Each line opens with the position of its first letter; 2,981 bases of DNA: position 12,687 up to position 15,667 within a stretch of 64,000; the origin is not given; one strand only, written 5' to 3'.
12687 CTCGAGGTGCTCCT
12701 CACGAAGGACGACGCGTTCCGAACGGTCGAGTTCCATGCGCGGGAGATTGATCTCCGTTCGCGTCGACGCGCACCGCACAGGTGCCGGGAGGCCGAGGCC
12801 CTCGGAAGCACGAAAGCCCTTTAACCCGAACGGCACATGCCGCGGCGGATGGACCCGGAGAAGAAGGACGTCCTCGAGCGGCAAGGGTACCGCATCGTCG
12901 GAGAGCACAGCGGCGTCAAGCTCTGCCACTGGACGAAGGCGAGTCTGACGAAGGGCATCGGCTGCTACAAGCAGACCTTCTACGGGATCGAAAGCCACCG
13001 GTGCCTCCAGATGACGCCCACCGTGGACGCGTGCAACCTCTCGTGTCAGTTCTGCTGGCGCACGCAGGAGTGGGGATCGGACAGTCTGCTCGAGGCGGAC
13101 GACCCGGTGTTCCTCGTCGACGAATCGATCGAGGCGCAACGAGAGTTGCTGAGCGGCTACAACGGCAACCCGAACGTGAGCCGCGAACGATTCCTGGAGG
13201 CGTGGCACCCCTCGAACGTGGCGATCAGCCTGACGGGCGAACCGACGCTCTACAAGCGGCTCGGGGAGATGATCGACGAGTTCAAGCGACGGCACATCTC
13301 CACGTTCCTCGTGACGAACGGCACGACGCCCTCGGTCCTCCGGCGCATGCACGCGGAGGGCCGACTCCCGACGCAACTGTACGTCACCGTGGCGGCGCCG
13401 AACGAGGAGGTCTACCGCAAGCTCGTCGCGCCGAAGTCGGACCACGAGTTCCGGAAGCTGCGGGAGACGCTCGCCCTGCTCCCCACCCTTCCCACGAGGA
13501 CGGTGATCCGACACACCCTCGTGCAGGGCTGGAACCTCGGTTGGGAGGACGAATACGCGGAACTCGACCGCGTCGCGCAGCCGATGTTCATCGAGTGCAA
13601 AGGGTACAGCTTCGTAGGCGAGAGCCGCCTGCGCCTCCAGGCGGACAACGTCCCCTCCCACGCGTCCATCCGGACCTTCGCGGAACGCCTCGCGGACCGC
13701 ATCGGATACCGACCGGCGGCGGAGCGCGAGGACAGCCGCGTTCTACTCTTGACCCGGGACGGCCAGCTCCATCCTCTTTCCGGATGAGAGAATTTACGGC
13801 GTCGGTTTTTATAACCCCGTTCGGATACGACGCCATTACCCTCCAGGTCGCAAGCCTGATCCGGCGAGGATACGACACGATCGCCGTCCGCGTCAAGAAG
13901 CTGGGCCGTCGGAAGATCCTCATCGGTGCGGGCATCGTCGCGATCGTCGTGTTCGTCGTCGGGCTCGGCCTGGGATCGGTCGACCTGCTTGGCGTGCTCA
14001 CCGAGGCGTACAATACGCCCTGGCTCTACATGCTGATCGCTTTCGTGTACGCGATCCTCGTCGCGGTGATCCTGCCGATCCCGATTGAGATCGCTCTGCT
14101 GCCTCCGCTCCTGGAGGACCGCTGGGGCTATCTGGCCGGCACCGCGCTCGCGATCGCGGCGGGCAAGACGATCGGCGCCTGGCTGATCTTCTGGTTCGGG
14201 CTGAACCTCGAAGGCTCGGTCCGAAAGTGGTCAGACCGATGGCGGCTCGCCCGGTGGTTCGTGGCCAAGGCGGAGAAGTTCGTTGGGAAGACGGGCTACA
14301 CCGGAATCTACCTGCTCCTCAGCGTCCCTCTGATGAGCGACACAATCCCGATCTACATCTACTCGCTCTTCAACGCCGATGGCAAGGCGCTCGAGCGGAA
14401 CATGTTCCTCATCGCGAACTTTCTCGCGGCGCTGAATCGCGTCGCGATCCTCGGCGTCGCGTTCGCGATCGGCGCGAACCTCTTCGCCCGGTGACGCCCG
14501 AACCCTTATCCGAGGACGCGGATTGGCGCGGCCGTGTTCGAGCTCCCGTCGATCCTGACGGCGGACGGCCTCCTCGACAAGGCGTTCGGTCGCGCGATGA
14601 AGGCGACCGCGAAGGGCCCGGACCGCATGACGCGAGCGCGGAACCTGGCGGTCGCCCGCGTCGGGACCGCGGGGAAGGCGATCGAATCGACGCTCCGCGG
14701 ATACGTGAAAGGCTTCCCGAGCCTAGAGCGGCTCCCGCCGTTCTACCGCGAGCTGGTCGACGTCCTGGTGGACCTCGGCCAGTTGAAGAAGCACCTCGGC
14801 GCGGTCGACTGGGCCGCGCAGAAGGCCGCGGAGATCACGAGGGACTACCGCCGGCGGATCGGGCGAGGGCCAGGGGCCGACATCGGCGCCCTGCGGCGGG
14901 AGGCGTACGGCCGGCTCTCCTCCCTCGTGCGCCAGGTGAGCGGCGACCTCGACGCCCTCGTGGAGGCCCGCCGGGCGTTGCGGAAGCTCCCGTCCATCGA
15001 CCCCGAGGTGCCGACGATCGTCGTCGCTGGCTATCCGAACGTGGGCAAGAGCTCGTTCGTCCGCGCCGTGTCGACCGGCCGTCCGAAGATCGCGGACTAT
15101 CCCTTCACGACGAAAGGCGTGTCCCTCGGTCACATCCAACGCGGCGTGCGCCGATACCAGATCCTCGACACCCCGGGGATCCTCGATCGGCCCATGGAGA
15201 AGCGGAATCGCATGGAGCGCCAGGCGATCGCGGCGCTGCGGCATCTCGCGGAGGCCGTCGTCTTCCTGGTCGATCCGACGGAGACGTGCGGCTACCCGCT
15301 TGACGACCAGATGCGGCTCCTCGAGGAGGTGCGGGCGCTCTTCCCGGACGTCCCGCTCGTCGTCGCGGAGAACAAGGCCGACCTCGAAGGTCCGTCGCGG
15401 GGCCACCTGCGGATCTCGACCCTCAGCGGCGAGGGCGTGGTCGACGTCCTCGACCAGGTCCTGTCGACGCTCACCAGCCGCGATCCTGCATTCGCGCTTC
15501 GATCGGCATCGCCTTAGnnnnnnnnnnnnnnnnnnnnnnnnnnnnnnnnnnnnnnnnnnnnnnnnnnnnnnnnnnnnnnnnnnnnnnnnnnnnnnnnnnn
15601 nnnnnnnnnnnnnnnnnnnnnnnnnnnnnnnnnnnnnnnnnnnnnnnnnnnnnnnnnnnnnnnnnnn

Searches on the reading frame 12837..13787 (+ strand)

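Call 22: search_protein_families(library=pfam, proteins=[window:12837-13787:+], max_evalue=0.001)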
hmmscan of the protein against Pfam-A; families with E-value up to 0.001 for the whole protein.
window:12837-13787:+ (316 aa): 2 families
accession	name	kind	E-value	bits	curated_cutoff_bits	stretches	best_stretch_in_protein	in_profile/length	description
PF08608.17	Wyosine_form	-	1.2e-19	70.8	22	1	247-307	2-63/63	Wyosine base formation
PF04055.27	Radical_SAM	-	1.2e-13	52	29.5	1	62-235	3-157/166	Radical SAM superfamily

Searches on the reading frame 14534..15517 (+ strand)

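Call 22: search_protein_families(library=pfam, proteins=[window:14534-15517:+], max_evalue=0.001)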
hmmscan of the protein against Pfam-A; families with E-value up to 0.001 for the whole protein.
window:14534-15517:+ (327 aa): 4 families
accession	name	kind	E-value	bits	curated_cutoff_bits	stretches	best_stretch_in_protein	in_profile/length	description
PF17835.6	NOG1_N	-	1.1e-34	120.3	22.9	1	4-156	4-160/160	NOG1 N-terminal helical domain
PF06858.20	NOG1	-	1.9e-23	82.4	27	1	227-283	2-58/58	Nucleolar GTP-binding protein 1 (NOG1)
PF01926.29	MMR_HSR1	-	5.7e-20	72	21.9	1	161-280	1-112/113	50S ribosome-binding GTPase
PF02421.24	FeoB_N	-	5.2e-09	36.2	27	1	161-298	2-131/156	Ferrous iron transport protein B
